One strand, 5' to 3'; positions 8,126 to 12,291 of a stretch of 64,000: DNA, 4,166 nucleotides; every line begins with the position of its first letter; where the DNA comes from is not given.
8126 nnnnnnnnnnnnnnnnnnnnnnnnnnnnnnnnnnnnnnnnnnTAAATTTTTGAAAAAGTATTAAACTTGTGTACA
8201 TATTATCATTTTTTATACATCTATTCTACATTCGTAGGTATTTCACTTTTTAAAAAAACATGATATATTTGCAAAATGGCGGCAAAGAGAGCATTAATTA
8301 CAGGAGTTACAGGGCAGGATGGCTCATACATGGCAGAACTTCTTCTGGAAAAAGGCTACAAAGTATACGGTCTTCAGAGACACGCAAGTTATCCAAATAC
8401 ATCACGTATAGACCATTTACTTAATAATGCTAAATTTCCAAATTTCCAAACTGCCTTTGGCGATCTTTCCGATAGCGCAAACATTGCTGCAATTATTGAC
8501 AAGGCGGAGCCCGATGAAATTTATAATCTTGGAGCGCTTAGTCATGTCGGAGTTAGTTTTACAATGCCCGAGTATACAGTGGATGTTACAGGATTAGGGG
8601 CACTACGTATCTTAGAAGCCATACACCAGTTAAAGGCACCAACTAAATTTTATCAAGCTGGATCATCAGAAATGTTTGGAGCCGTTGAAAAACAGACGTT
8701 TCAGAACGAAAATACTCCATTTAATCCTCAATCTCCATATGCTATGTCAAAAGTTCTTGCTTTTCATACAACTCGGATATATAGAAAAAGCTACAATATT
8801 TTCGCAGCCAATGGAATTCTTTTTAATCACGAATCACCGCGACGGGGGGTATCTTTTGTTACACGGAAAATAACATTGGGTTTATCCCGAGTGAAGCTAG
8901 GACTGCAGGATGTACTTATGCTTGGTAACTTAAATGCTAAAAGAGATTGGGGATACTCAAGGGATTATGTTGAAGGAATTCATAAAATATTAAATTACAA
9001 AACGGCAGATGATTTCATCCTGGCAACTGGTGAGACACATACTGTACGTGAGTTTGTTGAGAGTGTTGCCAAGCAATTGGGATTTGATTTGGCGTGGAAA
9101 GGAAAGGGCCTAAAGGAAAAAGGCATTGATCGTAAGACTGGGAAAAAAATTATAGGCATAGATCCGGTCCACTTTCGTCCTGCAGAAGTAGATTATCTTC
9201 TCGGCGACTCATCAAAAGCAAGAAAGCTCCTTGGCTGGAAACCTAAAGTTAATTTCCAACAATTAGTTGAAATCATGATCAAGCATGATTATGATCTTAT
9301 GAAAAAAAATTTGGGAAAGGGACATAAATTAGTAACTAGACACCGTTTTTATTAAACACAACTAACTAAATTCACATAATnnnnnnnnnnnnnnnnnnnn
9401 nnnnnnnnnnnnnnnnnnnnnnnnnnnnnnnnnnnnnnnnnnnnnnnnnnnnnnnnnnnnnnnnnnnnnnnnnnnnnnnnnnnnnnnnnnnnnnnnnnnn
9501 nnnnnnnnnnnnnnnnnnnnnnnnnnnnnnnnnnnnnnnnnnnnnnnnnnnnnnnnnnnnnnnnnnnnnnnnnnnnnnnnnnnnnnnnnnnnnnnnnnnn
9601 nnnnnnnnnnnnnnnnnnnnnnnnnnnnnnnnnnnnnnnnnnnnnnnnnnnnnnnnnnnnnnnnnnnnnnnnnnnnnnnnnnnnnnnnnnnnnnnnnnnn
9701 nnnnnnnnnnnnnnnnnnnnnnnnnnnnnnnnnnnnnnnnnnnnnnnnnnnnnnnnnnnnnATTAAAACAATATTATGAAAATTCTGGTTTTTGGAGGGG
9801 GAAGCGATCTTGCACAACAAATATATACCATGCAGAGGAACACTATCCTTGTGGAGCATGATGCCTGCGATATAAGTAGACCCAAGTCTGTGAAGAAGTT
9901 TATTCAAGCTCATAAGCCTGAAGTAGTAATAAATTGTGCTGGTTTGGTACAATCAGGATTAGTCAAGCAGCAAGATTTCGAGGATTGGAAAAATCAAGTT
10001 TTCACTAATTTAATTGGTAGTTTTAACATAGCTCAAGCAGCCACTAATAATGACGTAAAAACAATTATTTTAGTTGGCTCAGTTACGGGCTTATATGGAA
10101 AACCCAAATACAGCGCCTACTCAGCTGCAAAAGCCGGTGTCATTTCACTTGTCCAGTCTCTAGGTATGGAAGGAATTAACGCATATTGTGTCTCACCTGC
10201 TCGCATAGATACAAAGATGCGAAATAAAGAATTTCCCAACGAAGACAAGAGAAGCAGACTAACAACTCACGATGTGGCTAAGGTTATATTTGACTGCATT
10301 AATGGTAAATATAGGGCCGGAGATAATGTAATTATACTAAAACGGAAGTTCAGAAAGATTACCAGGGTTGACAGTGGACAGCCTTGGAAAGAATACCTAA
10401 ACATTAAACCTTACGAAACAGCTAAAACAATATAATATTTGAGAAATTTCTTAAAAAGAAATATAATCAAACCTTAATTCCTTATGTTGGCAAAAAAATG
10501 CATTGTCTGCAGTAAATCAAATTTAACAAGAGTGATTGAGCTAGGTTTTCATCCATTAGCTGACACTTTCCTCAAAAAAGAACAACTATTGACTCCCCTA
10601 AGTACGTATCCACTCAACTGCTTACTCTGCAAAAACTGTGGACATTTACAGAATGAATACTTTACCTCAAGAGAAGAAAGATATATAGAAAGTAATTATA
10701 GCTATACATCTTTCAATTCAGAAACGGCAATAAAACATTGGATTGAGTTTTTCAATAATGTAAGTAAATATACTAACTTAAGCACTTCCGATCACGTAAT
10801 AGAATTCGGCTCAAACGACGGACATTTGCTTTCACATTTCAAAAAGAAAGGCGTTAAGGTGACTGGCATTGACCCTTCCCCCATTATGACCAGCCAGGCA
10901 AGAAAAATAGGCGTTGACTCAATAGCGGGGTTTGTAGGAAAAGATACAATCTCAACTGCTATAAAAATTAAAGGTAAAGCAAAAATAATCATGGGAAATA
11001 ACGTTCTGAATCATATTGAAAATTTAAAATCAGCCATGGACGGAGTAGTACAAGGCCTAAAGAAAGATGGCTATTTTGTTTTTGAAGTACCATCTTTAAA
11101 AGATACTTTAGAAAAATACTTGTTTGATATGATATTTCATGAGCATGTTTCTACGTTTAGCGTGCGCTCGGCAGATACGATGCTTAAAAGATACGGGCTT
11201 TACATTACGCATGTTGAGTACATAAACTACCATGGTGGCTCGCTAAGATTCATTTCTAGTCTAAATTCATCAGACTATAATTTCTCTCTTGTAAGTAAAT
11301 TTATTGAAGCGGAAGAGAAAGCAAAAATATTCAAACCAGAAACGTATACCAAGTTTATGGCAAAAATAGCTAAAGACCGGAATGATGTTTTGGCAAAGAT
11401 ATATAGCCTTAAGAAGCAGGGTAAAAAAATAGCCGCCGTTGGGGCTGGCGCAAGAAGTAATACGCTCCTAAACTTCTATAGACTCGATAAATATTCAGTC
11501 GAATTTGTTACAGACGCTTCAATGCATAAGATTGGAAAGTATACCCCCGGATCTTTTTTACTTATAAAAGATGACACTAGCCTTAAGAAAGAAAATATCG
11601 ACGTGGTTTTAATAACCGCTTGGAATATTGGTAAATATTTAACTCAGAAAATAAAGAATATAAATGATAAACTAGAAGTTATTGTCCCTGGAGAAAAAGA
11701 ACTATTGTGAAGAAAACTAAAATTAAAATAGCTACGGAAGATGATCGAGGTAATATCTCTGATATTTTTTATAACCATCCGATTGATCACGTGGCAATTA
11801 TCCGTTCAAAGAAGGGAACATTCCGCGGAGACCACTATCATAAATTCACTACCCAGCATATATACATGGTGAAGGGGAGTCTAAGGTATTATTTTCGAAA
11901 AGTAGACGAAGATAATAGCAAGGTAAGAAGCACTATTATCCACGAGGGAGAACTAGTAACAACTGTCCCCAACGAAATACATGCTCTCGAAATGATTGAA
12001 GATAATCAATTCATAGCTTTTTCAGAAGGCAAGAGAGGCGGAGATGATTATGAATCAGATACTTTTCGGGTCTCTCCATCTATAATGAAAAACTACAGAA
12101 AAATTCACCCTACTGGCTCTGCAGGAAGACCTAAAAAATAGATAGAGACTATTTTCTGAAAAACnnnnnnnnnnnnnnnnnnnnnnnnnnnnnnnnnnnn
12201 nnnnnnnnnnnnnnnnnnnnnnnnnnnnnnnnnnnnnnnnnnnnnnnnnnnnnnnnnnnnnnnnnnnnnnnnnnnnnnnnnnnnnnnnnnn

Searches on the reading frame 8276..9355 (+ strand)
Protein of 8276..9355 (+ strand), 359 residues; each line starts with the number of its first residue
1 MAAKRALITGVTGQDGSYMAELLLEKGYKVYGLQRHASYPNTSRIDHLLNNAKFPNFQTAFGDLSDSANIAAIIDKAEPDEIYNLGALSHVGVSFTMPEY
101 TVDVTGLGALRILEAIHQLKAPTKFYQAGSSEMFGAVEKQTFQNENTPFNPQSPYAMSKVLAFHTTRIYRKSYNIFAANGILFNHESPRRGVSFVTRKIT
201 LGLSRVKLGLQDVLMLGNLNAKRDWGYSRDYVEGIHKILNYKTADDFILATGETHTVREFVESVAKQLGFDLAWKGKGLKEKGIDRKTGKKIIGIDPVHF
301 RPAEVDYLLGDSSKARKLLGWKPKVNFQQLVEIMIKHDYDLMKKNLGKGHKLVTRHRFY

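Call 5: search_protein_families(library=pfam, proteins=[window:8276-9355:+])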
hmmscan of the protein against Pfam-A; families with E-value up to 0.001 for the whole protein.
window:8276-9355:+ (359 aa): 4 families
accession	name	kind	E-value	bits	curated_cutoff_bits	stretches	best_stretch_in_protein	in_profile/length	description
PF16363.11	GDP_Man_Dehyd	-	3.3e-129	431.5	27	1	7-334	1-332/332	GDP-mannose 4,6 dehydratase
PF01370.27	Epimerase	-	4.4e-63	213.3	20.9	1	6-241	1-227/240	NAD dependent epimerase/dehydratase family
PF04321.23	RmlD_sub_bind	-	2.6e-07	30.5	27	1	5-176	2-146/287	RmlD substrate binding domain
PF02719.21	Polysacc_synt_2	-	0.00021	21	20.2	1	7-119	2-118/293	Polysaccharide biosynthesis protein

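Call 6: search_protein_families(library=ncbifam, proteins=[window:8276-9355:+], max_evalue=0.01)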
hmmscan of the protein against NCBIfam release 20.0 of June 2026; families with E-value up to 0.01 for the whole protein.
window:8276-9355:+ (359 aa): 17 families
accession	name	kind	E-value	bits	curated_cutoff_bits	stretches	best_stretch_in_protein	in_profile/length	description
TIGR01472.1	gmd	equivalog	1.9e-136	454.7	415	1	4-341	1-341/342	GDP-mannose 4,6-dehydratase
TIGR01181.1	dTDP_gluc_dehyt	equivalog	3.4e-29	101.9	365.1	1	6-336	2-309/321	dTDP-glucose 4,6-dehydratase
TIGR04180.1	EDH_00030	hypoth_equivalog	4.5e-29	101.4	475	1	7-325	2-296/297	NAD-dependent 4,6-dehydratase LegB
TIGR02622.1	CDP_4_6_dhtase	equivalog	2e-23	83.1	278.45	2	3-174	4-173/352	CDP-glucose 4,6-dehydratase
TIGR01179.1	galE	equivalog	4.3e-15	55.4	262.3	1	6-167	2-157/332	UDP-glucose 4-epimerase GalE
NF007582.0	PRK10217.1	equivalog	5.9e-14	51.9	698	1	4-329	2-322/355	dTDP-glucose 4,6-dehydratase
NF007490.0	PRK10084.1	subfamily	1.6e-11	43.8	649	1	7-329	4-325/361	dTDP-glucose 4,6-dehydratase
NF007956.0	PRK10675.1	subfamily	7.8e-08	31.8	394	1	5-161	2-155/338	UDP-glucose 4-epimerase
NF043036.1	ErythonDh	equivalog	1.2e-07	31.3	325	1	6-162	3-156/321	D-erythronate dehydrogenase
NF011728.1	PRK15181.1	equivalog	1e-05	24.7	760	1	1-185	13-195/348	Vi polysaccharide biosynthesis UDP-N-acetylglucosaminuronic acid C-4 epimerase TviC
TIGR01214.1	rmlD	equivalog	1.8e-05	24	224.05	1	6-180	2-149/285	dTDP-4-dehydrorhamnose reductase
NF052578.1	StrlDmthSdmBMthl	equivalog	0.00022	21.1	600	1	6-165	3-150/328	sterol demethylase protein SdmB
NF047922.1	GDPFucSynFcl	equivalog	0.00038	20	500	1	63-287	38-272/308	GDP-L-fucose synthase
TIGR03466.1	HpnA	hypoth_equivalog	0.001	18.1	367.65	1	5-74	2-62/327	hopanoid-associated sugar epimerase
NF005998.1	PRK08125.1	equivalog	0.003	16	777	0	3-65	315-370/649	bifunctional UDP-4-amino-4-deoxy-L-arabinose formyltransferase/UDP-glucuronic acid oxidase ArnA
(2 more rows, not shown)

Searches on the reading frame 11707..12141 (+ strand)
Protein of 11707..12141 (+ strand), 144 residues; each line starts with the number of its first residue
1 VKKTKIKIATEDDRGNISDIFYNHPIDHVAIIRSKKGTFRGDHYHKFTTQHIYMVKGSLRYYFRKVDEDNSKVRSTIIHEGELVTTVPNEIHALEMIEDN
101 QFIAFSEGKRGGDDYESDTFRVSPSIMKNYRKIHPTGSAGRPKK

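Call 5: search_protein_families(library=pfam, proteins=[window:11707-12141:+])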
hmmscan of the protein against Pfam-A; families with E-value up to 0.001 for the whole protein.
window:11707-12141:+ (144 aa): 1 family
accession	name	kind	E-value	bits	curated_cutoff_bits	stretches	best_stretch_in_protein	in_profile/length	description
PF14667.12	Polysacc_synt_C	-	6.4e-10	39.6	28.7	1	11-105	2-96/111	Polysaccharide biosynthesis C-terminal domain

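Call 6: search_protein_families(library=ncbifam, proteins=[window:11707-12141:+], max_evalue=0.01)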
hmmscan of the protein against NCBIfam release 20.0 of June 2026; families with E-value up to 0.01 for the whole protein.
window:11707-12141:+ (144 aa): 1 family
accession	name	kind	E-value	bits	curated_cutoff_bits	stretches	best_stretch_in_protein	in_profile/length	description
NF047837.1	UDPAcbARedWbcJ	equivalog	7.8e-07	28.3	500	1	11-120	255-364/372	UDP-2-acetamido-2,6-beta-L-arabino-hexul-4-ose reductase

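Call 47: search_protein_families(library=pfam, proteins=[window:11707-12141:+], max_evalue=5)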
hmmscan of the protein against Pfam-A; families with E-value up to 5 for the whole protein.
window:11707-12141:+ (144 aa): 6 families
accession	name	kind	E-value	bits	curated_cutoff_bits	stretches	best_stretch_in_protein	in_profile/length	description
PF14667.12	Polysacc_synt_C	-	6.4e-10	39.6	28.7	1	11-105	2-96/111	Polysaccharide biosynthesis C-terminal domain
PF07883.17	Cupin_2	-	0.0021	18.1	27.2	1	35-100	6-62/70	Cupin domain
PF00190.28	Cupin_1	-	0.0032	17.5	22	1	30-109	36-114/151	Cupin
PF00778.23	DIX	-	0.007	16.6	22.2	1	54-91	36-73/77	DIX domain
PF09313.17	DUF1971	-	0.051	14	23.1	1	51-99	28-74/80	Domain of unknown function (DUF1971)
PF05523.17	FdtA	-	0.07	13.4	23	1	11-84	12-86/131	WxcM-like, C-terminal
